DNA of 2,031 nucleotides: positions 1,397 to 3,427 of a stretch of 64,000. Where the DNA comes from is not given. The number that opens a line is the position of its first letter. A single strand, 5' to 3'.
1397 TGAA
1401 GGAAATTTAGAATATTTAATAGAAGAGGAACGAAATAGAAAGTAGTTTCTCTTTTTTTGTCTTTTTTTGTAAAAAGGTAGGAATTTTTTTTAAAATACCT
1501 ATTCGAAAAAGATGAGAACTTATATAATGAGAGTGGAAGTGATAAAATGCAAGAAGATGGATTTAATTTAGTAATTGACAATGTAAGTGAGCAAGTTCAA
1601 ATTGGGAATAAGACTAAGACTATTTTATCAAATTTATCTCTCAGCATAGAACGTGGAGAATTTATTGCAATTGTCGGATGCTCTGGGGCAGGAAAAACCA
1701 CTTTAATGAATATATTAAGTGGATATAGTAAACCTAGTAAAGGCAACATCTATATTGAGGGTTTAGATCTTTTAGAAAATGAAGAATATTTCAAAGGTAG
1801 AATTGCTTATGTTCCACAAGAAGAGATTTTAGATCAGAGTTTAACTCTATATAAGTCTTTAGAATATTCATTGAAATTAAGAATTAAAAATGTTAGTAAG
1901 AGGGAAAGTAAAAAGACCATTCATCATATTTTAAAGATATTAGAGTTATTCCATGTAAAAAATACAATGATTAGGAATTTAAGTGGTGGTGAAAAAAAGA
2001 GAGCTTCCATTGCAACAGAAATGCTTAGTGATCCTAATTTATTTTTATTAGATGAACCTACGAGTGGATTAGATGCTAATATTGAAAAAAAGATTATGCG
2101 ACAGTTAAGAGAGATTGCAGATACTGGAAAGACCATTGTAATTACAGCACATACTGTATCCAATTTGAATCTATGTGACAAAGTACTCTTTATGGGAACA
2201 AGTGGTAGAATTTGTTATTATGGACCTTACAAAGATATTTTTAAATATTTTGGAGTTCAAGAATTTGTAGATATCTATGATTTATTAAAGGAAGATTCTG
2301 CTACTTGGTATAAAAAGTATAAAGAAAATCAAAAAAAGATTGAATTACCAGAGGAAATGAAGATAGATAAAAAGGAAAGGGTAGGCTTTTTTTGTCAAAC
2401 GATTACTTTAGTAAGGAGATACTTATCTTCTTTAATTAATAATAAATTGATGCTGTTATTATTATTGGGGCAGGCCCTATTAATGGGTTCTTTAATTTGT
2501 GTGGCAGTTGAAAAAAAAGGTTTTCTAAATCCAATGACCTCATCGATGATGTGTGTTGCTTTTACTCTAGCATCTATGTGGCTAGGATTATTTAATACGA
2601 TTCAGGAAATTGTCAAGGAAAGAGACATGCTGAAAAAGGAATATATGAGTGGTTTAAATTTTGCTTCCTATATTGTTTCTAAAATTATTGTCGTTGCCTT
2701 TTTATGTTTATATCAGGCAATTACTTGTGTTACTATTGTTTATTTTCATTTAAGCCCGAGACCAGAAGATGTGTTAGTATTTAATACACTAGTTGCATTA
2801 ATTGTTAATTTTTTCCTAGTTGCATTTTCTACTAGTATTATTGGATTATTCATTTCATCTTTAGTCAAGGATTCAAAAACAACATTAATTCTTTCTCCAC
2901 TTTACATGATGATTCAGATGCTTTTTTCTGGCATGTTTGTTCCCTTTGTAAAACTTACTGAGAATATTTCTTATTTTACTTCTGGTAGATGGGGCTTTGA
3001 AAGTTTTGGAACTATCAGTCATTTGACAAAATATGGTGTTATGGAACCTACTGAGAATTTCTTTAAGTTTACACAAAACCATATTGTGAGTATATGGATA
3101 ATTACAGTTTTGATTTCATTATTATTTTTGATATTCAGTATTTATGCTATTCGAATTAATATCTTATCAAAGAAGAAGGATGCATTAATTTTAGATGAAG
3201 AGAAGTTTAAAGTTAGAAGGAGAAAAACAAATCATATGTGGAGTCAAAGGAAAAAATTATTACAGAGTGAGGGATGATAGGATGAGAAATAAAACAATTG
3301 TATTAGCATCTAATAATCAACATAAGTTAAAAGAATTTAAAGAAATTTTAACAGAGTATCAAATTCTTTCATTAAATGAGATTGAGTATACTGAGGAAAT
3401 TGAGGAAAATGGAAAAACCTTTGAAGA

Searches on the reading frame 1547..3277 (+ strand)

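Call 52: search_protein_families(library=pfam, proteins=[window:1547-3277:+], max_evalue=0.00001)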
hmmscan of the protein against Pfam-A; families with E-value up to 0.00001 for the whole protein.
window:1547-3277:+ (576 aa): 5 families
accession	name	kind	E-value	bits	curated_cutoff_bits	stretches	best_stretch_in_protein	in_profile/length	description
PF00005.33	ABC_tran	-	2.8e-32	112.6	25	1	27-173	1-137/137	ABC transporter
PF01061.29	ABC2_membrane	-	2e-14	54.1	26.9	1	284-486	2-205/211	ABC-2 type transporter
PF12698.13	ABC2_membrane_3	-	3.5e-13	49.8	31.6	1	334-533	163-347/347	ABC-2 family transporter protein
PF13304.12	AAA_21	-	2.7e-08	34.7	27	0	133-202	226-298/304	AAA domain, putative AbiEii toxin, Type IV TA system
PF02463.25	SMC_N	-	2e-06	27.8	40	0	38-203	25-199/220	RecF/RecN/SMC N terminal domain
